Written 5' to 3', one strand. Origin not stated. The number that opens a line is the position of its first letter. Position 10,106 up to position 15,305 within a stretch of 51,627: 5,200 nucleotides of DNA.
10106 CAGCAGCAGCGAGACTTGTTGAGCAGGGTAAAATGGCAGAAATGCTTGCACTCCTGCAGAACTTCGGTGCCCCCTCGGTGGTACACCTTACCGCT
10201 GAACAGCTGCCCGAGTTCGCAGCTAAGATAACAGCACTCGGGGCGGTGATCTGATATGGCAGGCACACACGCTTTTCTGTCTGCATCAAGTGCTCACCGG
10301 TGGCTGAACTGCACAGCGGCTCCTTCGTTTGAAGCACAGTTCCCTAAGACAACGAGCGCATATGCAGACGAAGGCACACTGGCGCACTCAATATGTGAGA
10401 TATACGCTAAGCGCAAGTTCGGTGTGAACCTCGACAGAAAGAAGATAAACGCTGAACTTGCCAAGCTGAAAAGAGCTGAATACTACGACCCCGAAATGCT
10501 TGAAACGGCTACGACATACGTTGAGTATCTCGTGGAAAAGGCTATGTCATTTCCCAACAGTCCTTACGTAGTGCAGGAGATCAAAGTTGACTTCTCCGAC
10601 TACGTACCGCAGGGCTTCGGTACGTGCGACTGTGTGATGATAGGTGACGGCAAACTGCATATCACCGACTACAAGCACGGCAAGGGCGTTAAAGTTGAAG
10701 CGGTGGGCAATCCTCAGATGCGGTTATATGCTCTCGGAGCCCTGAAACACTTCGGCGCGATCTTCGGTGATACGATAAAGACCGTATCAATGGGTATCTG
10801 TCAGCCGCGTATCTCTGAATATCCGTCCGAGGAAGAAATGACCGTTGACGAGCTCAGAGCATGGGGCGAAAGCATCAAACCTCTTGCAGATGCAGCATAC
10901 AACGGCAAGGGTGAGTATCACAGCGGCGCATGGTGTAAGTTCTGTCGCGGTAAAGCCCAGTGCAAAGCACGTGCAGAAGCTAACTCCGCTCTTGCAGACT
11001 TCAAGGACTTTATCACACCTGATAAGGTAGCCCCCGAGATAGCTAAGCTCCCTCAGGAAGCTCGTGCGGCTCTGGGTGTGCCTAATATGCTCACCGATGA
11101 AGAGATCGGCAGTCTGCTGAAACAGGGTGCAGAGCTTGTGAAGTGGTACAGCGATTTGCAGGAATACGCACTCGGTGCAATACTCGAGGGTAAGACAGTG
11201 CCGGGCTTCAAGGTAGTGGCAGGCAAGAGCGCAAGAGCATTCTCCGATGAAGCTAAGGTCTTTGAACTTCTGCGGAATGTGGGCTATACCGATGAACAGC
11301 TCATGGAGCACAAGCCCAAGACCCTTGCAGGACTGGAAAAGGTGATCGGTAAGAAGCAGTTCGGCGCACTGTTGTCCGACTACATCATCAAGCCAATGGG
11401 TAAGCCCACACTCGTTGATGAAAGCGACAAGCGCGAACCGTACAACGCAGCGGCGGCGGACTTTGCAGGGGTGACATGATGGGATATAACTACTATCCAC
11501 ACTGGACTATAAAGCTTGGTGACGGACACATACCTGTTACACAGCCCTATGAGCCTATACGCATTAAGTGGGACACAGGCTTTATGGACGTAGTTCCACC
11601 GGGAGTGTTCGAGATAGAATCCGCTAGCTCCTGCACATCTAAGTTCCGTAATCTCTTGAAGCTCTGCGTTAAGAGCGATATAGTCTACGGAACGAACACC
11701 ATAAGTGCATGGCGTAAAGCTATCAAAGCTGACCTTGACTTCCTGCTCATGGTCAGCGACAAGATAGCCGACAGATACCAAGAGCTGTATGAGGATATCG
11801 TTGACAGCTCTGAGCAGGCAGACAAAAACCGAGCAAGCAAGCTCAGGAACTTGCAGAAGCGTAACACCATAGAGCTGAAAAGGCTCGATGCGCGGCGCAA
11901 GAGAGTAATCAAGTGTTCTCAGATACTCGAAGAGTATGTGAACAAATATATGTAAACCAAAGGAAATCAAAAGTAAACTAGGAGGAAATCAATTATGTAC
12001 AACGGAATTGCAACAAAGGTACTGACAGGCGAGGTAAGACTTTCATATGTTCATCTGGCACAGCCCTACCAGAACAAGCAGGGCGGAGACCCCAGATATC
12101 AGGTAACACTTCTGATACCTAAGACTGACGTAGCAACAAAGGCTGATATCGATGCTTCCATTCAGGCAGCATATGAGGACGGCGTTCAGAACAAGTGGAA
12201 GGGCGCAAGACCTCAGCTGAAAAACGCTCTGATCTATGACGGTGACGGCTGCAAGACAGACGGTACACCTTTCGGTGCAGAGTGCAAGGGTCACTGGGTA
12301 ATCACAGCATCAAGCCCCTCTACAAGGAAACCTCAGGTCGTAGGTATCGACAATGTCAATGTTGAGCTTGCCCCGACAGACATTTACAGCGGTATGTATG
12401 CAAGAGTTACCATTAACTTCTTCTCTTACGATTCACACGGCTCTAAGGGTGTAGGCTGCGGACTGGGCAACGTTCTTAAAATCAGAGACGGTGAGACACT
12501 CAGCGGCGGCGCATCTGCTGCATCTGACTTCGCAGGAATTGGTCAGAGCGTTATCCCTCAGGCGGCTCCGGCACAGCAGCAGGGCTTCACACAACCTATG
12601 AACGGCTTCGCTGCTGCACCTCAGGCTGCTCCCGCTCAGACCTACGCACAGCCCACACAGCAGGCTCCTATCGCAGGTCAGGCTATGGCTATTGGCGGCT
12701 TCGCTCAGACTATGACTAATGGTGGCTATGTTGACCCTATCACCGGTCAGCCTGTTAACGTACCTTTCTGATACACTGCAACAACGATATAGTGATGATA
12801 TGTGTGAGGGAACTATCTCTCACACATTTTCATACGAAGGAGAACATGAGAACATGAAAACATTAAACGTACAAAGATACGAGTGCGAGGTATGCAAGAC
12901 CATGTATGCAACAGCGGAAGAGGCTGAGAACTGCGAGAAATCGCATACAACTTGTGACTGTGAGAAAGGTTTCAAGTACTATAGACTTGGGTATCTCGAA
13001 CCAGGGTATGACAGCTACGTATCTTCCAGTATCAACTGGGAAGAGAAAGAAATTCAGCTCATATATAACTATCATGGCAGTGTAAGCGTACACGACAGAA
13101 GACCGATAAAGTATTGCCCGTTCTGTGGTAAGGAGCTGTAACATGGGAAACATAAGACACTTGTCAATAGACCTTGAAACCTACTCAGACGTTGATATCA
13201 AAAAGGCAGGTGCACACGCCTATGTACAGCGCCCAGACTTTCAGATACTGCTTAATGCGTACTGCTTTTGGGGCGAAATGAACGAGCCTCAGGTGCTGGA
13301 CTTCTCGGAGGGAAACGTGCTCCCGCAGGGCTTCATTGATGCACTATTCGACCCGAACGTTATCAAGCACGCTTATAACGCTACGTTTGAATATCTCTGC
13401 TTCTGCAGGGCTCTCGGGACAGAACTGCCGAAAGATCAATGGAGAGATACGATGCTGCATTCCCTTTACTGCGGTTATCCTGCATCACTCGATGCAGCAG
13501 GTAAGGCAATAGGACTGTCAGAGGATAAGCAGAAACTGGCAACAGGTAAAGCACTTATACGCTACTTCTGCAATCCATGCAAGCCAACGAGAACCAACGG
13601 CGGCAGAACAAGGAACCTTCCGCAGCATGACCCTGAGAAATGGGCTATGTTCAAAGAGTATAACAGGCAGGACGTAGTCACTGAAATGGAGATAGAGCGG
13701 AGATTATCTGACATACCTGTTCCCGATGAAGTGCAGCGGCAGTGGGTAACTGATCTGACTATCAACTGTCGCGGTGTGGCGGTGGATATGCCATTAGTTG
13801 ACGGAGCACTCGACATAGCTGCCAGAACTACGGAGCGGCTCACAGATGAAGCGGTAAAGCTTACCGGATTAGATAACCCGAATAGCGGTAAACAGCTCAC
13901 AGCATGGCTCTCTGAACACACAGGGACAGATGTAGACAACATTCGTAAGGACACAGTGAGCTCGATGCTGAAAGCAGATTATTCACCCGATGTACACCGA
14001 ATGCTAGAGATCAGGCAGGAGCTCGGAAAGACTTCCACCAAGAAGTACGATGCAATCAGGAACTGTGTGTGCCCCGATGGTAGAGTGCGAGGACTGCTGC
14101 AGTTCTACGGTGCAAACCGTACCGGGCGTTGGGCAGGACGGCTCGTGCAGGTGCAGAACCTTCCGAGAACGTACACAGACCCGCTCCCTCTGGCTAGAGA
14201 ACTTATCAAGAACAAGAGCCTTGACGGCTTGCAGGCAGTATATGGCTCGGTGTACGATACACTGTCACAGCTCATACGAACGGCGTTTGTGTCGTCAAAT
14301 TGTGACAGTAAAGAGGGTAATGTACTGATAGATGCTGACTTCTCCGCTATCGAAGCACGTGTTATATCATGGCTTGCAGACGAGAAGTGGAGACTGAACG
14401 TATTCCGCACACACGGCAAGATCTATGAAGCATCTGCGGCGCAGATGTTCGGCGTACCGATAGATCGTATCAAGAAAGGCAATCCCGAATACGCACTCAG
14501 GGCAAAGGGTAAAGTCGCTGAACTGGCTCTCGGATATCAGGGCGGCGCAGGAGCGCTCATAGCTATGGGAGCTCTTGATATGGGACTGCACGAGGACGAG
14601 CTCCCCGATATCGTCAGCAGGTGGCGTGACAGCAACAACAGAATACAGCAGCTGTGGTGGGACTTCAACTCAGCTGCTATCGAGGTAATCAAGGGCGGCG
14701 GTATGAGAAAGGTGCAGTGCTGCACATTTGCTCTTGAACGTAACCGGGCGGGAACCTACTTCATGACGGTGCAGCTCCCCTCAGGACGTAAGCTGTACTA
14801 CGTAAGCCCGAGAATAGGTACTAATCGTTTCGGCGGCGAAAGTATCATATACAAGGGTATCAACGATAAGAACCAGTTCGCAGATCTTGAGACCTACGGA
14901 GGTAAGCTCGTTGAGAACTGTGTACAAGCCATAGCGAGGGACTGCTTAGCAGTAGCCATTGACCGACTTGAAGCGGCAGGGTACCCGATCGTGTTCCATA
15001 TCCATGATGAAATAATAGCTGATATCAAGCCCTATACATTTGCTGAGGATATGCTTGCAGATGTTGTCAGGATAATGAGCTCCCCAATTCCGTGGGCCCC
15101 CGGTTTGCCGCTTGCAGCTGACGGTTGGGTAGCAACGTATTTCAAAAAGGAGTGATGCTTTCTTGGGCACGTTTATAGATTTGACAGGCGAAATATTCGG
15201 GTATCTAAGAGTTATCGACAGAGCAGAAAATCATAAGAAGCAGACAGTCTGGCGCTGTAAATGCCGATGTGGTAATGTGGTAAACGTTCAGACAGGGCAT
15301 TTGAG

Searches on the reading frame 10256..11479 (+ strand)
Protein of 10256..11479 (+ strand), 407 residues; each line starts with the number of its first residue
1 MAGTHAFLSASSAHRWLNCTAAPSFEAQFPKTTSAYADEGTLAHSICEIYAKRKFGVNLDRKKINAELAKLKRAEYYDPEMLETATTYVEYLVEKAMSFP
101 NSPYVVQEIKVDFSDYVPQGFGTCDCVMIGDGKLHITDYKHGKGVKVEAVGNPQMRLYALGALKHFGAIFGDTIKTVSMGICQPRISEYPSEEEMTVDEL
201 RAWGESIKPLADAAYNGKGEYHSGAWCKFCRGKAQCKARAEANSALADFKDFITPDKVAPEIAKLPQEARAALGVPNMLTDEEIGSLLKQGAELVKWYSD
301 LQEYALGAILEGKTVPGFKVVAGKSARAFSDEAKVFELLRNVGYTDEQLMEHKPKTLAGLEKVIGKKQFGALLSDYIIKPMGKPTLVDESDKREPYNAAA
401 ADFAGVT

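Call 29: search_protein_families(library=phrogs, proteins=[window:10256-11479:+], max_evalue=0.001)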
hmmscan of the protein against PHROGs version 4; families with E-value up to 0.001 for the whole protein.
window:10256-11479:+ (407 aa): 2 families
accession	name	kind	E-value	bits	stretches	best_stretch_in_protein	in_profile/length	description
phrog_69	-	DNA, RNA and nucleotide metabolism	7.4e-119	399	1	2-406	84-476/501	exonuclease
phrog_3953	-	DNA, RNA and nucleotide metabolism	1e-23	85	1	2-208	10-178/186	exonuclease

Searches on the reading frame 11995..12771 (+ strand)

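Call 76: search_protein_families(library=pfam, proteins=[window:11995-12771:+], max_evalue=0.01)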
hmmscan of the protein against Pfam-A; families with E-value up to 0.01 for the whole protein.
window:11995-12771:+ (258 aa): 1 family
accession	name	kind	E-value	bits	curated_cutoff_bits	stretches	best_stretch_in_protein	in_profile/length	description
PF10991.15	Enc34_ssDNA-bd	-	7.2e-50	169.5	26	1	7-180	1-167/176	Enterobacter phage Enc34, ssDNA-binding protein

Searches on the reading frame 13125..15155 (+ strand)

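Call 29: search_protein_families(library=phrogs, proteins=[window:13125-15155:+], max_evalue=0.001)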
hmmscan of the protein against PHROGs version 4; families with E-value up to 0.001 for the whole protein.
window:13125-15155:+ (676 aa): 3 families
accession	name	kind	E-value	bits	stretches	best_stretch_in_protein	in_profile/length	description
phrog_17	-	DNA, RNA and nucleotide metabolism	3.3e-132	443.9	1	7-671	667-1228/1445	DNA polymerase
phrog_10285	-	DNA, RNA and nucleotide metabolism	1.2e-95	321.2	1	343-676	1-321/321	DNA polymerase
phrog_7766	-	DNA, RNA and nucleotide metabolism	2.5e-51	174.8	1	486-676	1-186/186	DNA polymerase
